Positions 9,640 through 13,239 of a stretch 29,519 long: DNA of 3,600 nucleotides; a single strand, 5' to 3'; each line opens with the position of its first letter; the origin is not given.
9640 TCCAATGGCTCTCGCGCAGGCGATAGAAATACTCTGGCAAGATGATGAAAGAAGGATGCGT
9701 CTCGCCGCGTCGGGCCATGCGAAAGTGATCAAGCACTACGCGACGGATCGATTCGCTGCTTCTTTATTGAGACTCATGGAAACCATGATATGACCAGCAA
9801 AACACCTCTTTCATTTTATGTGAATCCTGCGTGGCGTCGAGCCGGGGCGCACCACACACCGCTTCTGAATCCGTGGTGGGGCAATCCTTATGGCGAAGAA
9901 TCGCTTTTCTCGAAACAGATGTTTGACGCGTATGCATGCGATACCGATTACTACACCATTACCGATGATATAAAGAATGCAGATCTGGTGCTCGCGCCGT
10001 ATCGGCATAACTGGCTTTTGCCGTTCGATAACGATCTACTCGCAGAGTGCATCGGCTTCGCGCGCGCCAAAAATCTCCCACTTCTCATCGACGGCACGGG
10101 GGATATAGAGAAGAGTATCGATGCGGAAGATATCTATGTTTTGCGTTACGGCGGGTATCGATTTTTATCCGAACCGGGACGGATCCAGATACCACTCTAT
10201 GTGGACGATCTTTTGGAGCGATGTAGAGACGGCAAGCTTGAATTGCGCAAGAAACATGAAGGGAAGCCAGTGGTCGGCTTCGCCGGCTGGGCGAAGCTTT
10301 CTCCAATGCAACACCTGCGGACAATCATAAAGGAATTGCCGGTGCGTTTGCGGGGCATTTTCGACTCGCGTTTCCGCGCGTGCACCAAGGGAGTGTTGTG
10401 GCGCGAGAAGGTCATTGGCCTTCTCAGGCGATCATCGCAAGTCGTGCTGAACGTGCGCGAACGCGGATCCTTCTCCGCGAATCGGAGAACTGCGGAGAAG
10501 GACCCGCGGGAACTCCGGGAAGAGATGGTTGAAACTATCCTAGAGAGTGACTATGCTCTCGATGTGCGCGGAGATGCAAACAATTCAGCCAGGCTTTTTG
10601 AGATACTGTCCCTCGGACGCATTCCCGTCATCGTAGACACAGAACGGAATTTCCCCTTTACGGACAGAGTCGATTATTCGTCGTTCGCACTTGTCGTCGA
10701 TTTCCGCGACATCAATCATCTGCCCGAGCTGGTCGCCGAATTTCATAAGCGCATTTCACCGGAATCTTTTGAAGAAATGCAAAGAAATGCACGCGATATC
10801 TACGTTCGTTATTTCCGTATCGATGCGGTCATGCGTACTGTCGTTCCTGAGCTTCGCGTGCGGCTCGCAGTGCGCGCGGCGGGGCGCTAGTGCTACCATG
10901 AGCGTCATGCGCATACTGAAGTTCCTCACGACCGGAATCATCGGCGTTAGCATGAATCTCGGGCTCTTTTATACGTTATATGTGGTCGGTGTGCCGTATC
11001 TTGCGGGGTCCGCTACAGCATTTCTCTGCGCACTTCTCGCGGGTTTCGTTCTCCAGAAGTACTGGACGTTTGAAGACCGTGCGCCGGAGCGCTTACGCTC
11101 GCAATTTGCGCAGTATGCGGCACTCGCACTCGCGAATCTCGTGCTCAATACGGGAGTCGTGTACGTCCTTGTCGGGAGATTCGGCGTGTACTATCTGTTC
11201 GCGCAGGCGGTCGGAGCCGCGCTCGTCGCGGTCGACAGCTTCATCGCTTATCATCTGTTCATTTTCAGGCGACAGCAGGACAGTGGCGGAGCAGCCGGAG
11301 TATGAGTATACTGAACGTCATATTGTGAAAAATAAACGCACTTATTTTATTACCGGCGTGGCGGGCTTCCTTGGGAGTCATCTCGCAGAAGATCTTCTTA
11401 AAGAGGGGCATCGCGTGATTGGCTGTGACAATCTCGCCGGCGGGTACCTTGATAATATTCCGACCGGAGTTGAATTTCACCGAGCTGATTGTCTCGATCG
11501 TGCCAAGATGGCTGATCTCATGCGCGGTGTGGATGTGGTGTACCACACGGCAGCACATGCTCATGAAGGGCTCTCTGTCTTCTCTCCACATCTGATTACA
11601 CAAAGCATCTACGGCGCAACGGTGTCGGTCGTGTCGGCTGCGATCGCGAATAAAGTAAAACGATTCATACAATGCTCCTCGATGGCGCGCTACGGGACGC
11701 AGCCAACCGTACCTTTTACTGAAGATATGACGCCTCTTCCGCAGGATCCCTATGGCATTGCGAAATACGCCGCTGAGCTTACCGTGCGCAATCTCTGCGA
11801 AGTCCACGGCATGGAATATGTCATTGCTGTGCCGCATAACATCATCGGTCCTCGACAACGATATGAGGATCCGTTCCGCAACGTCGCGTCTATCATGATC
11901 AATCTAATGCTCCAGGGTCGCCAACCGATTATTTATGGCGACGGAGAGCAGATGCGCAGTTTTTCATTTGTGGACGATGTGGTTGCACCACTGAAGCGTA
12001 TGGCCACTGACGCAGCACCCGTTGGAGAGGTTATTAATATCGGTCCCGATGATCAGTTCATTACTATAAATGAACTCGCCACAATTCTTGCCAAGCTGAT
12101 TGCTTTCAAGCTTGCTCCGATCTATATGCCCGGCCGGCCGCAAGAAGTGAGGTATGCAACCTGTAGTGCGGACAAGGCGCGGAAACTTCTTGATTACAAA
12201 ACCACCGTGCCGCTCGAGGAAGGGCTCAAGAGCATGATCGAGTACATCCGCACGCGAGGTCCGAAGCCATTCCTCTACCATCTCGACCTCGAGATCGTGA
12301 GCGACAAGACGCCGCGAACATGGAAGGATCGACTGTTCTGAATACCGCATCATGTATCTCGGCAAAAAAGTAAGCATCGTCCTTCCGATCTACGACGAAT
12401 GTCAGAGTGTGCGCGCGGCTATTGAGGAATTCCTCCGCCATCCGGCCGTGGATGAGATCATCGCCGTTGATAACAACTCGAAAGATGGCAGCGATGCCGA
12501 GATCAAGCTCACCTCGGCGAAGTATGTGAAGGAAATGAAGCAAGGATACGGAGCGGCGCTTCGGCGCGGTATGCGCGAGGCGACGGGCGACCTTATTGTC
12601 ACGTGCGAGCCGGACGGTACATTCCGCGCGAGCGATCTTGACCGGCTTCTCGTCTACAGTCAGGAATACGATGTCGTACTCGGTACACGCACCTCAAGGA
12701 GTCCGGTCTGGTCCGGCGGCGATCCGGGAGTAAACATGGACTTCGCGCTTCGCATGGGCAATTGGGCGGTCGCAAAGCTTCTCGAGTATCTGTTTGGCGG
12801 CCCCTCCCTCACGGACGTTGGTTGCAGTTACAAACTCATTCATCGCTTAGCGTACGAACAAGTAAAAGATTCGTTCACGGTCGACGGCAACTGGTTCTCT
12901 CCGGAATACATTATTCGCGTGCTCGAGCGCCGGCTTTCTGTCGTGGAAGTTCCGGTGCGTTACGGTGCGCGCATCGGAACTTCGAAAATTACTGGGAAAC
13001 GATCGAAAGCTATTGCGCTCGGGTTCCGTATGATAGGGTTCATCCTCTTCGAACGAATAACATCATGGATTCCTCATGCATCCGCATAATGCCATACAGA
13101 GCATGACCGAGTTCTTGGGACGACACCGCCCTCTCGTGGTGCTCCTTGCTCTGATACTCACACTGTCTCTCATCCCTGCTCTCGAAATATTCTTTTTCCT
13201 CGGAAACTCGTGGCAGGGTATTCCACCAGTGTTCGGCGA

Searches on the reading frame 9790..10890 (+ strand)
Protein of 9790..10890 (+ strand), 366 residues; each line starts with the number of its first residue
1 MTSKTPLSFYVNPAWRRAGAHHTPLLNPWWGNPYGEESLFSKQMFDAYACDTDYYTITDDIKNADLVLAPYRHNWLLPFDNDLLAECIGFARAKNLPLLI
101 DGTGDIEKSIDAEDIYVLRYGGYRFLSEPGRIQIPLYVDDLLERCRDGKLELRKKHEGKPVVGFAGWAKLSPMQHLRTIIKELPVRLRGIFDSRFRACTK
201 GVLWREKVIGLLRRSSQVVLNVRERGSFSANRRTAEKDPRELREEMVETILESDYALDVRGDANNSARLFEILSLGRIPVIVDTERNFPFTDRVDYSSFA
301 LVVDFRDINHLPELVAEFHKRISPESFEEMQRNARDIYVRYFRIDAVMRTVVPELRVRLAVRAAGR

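Call 7: search_protein_families(library=pfam, proteins=[window:9790-10890:+], max_evalue=0.001)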
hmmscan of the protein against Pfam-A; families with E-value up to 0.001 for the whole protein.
window:9790-10890:+ (366 aa): 1 family
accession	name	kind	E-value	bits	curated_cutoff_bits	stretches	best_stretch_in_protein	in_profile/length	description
PF03016.20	Exostosin_GT47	-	2.4e-12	47.2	33.4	1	240-317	220-292/293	Exostosin GT47 domain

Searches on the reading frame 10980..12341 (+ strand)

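Call 7: search_protein_families(library=pfam, proteins=[window:10980-12341:+], max_evalue=0.001)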
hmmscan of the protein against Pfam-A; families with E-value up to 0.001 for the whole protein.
window:10980-12341:+ (453 aa): 7 families
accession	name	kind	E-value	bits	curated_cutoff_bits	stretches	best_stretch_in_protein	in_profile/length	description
PF01370.27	Epimerase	-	2.1e-50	171.8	20.9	1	123-355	2-240/240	NAD dependent epimerase/dehydratase family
PF16363.11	GDP_Man_Dehyd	-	1.1e-44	153.7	27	1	123-419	1-332/332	GDP-mannose 4,6 dehydratase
PF13460.12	NAD_binding_10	-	2.8e-12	47.3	27.2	1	126-286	1-144/184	NAD(P)H-binding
PF01073.25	3Beta_HSD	-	3.2e-12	46.5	22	1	124-334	2-221/280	3-beta hydroxysteroid dehydrogenase/isomerase family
PF04321.23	RmlD_sub_bind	-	1.2e-09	38.1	27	1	123-275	4-142/287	RmlD substrate binding domain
PF07993.18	NAD_binding_4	-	1.9e-09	37.5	20.1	1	172-335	77-255/258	Male sterility protein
PF02719.21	Polysacc_synt_2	-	6e-06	26.1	20.2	1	125-234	4-128/293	Polysaccharide biosynthesis protein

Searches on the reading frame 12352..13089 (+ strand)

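Call 8: search_protein_families(library=pfam, proteins=[window:12352-13089:+], max_evalue=0.001)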
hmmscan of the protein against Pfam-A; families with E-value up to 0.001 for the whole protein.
window:12352-13089:+ (245 aa): 1 family
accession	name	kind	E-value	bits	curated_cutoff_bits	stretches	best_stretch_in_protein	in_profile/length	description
PF00535.33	Glycos_transf_2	-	6.7e-18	65.6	23.3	1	8-170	1-166/168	Glycosyl transferase family 2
